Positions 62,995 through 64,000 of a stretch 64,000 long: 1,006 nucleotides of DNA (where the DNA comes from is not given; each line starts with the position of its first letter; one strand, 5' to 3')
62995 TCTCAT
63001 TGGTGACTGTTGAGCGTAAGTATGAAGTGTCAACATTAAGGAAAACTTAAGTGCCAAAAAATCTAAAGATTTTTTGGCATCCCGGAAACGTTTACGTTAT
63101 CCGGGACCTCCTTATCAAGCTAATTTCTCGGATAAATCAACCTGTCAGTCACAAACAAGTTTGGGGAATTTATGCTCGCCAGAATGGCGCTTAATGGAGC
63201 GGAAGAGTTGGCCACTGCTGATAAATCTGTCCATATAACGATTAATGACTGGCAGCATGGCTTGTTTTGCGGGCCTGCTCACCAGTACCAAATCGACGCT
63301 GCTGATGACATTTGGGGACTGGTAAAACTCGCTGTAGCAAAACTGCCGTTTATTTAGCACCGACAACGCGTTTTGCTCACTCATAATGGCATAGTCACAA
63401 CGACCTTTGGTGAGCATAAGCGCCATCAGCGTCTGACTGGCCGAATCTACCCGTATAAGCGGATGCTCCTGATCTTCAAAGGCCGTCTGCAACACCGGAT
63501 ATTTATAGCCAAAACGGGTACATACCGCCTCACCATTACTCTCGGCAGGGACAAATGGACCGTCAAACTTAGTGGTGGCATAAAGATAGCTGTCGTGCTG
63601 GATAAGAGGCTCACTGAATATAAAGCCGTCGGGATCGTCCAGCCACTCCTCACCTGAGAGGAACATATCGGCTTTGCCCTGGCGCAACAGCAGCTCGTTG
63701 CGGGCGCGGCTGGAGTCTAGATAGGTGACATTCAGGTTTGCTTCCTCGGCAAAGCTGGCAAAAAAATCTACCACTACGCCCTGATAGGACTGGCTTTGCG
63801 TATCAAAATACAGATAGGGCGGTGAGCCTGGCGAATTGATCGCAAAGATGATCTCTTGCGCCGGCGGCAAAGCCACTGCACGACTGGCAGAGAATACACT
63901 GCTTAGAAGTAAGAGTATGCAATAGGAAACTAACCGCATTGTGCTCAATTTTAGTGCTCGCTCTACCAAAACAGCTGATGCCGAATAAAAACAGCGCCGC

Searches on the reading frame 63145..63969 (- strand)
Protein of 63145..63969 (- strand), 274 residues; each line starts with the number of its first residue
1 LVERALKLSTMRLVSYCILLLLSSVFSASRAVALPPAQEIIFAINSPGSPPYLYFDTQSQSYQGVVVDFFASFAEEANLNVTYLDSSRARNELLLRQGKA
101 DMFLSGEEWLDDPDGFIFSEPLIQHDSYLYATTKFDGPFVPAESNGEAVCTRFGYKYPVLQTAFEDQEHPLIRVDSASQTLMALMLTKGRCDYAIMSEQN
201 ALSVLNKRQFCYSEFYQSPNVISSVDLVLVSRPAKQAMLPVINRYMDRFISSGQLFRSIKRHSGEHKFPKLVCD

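Call 3: search_protein_families(library=pfam, proteins=[window:63145-63969:-], max_evalue=0.01)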
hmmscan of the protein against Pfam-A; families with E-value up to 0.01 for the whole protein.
window:63145-63969:- (274 aa): 1 family
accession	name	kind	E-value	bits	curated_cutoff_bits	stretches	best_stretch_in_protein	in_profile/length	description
PF00497.25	SBP_bac_3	-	3.7e-06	27.2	26.4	1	47-262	7-129/132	Bacterial extracellular solute-binding proteins, family 3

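Call 4: search_protein_families(library=ncbifam, proteins=[window:63145-63969:-], max_evalue=0.01)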
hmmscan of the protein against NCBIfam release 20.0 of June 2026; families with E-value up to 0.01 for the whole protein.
window:63145-63969:- (274 aa): 1 family
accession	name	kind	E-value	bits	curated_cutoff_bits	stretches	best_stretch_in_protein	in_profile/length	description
TIGR01096.1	3A0103s03R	subfamily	1.4e-05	24.7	256.35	1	20-207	7-190/250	lysine/arginine/ornithine ABC transporter substrate-binding protein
